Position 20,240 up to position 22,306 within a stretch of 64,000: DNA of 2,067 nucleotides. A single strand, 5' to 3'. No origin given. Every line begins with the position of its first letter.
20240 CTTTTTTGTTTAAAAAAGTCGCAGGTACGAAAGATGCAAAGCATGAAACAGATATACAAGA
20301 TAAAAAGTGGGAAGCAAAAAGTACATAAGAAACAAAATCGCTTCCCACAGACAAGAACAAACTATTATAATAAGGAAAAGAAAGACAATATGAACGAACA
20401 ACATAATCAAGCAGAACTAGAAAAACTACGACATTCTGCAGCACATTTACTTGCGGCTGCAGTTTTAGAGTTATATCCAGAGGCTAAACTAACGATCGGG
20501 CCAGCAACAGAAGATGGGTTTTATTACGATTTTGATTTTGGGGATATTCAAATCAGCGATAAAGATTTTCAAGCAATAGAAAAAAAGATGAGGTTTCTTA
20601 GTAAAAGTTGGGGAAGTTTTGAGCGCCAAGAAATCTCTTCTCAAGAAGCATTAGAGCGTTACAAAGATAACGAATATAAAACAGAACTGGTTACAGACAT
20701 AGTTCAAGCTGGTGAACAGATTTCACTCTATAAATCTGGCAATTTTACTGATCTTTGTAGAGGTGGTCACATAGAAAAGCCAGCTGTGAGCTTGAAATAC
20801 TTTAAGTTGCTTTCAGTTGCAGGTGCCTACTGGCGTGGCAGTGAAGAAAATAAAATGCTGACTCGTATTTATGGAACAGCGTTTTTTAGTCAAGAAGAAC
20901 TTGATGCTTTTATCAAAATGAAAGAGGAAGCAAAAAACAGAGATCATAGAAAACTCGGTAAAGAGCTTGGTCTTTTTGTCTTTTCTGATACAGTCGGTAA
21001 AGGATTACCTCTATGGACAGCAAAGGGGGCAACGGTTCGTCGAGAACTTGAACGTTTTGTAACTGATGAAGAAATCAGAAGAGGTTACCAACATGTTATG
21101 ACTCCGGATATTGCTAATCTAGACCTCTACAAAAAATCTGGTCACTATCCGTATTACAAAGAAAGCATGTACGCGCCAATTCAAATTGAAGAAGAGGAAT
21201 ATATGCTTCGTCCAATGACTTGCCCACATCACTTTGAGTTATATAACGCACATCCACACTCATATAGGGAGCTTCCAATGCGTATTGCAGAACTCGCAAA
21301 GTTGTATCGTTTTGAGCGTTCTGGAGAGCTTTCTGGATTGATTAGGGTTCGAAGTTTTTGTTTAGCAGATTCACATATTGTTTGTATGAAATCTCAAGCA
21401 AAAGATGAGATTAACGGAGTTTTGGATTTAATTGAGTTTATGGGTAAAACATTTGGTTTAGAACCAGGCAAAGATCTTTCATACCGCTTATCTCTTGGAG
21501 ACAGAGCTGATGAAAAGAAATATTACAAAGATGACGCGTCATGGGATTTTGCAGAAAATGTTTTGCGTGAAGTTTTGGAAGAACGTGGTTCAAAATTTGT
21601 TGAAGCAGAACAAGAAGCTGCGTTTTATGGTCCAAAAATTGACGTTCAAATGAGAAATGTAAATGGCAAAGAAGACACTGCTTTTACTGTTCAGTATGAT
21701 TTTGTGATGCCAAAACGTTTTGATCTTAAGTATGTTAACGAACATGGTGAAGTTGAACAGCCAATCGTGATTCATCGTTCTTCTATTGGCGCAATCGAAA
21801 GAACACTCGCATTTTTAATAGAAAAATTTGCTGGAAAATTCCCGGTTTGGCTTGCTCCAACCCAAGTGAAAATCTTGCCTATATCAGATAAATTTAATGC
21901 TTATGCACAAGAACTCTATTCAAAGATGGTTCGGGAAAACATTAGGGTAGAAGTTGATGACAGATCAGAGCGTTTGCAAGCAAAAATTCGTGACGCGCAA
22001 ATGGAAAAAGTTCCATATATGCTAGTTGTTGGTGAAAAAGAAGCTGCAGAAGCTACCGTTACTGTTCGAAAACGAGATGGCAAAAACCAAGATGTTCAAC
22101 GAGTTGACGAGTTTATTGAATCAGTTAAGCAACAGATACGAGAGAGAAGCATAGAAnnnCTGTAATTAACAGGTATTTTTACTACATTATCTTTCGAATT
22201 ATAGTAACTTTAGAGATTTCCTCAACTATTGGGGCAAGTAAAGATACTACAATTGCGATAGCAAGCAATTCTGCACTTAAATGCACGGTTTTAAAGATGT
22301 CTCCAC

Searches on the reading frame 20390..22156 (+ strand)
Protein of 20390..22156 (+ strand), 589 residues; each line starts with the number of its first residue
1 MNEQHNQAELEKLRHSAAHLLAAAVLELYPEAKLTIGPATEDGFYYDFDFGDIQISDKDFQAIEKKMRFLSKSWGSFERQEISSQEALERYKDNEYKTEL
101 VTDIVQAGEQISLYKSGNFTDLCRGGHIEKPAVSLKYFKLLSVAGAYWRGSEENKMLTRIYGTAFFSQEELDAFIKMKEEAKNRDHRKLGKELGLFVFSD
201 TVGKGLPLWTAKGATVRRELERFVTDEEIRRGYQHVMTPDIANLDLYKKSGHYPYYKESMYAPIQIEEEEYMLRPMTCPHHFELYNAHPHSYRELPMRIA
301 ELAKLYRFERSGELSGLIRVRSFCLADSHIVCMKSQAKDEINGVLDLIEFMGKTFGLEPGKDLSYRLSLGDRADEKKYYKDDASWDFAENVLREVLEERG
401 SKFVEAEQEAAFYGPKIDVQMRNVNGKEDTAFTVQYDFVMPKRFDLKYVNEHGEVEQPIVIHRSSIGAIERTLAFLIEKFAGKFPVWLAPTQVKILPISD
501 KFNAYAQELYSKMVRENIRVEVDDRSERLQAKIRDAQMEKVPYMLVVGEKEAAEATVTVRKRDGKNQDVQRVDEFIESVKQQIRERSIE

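Call 7: find_related_loci(query=window:20390-22156:+, collection=genome_contigs, flank=6000)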
Query window:20390-22156:+ (589 aa) in genome_contigs; peptide patterns used: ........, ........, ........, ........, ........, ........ (x = any residue, [..] = any of these).
599 stretches matched a pattern (row limit reached: there are more); 493 encode a relative of the query (tblastn E <= 1e-3); the best 80 are kept; 80 distinct loci.
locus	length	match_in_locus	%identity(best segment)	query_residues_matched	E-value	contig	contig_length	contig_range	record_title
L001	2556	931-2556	86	3-544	0e+0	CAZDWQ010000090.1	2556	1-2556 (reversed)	MAG TPA_asm: uncultured Pseudomonadales bacterium isolate SRP192515_co1_182 genome assembly, contig: NODE_50698_length_2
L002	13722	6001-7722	78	10-583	0e+0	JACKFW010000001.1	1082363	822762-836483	MAG: Pseudomonadales bacterium isolate HK-STAS-PATE-15 HK-STAS-PATE-15_1, whole genome shotgun sequence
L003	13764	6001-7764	74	2-586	0e+0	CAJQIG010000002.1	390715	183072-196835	uncultured Patescibacteria group bacterium isolate 0.2_20180412_Bin_MAXBIN_228_sub_1 genome assembly, contig: c_00000000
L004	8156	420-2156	70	3-579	0e+0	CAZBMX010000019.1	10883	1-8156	MAG TPA_asm: uncultured Pseudomonadales bacterium isolate SRP192515_co1_124 genome assembly, contig: NODE_6028_length_10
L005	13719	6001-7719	67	10-583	0e+0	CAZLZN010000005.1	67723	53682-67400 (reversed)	MAG TPA_asm: uncultured Gammaproteobacteria bacterium isolate SRP278252_co2_871 genome assembly, contig: NODE_639_length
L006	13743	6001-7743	65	5-577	0e+0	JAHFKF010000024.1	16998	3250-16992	MAG: Candidatus Levyibacteriota bacterium isolate nzgw403 NODE_2131_length_16999_cov_3.018841, whole genome shotgun sequ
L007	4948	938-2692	67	1-586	0e+0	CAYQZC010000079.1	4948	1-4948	MAG TPA_asm: uncultured Pseudomonadales bacterium isolate SRP292972_co1_124 genome assembly, contig: NODE_6839_length_49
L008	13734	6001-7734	65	6-583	0e+0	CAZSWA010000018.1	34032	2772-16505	MAG TPA_asm: uncultured Gammaproteobacteria bacterium isolate SRP272529_co1_257 genome assembly, contig: NODE_1824_lengt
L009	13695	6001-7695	66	10-575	0e+0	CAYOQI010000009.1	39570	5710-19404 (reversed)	MAG TPA_asm: uncultured Pseudomonadales bacterium isolate SRP286056_co1_770 genome assembly, contig: NODE_1040_length_39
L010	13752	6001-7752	64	4-587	0e+0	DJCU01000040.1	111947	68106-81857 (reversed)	MAG TPA_asm: Candidatus Gottesmanbacteria bacterium UBA5942 UBA5942_contig_209, whole genome shotgun sequence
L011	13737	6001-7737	63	5-583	0e+0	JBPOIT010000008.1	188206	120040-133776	MAG: Candidatus Levyibacteriota bacterium isolate MAG_784 c_000000578622, whole genome shotgun sequence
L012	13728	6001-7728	66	10-586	0e+0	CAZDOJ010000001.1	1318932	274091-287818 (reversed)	MAG TPA_asm: uncultured Gammaproteobacteria bacterium isolate SRP292972_co3_93 genome assembly, contig: NODE_1_length_13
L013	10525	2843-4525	65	6-566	0e+0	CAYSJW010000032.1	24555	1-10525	MAG TPA_asm: uncultured Gammaproteobacteria bacterium isolate SRP231805_co4_34 genome assembly, contig: k141_113564, who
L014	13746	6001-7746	63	10-587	0e+0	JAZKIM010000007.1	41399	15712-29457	MAG: Patescibacteria group bacterium isolate ADI_DC_SW_02_SPN_11032020-bin031_1 DCSW02SPN_B031_1_000000000007, whole gen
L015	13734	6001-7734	64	9-586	0e+0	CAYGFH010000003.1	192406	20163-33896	MAG TPA_asm: uncultured Gammaproteobacteria bacterium isolate ERP113451_co1_294 genome assembly, contig: NODE_20_length_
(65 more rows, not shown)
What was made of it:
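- Closest known: Classical leader-peptide transcription attenuators of enterobacteria. Different: The host is a Patescibacteria (Microgenomates-type) organism (call 7).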
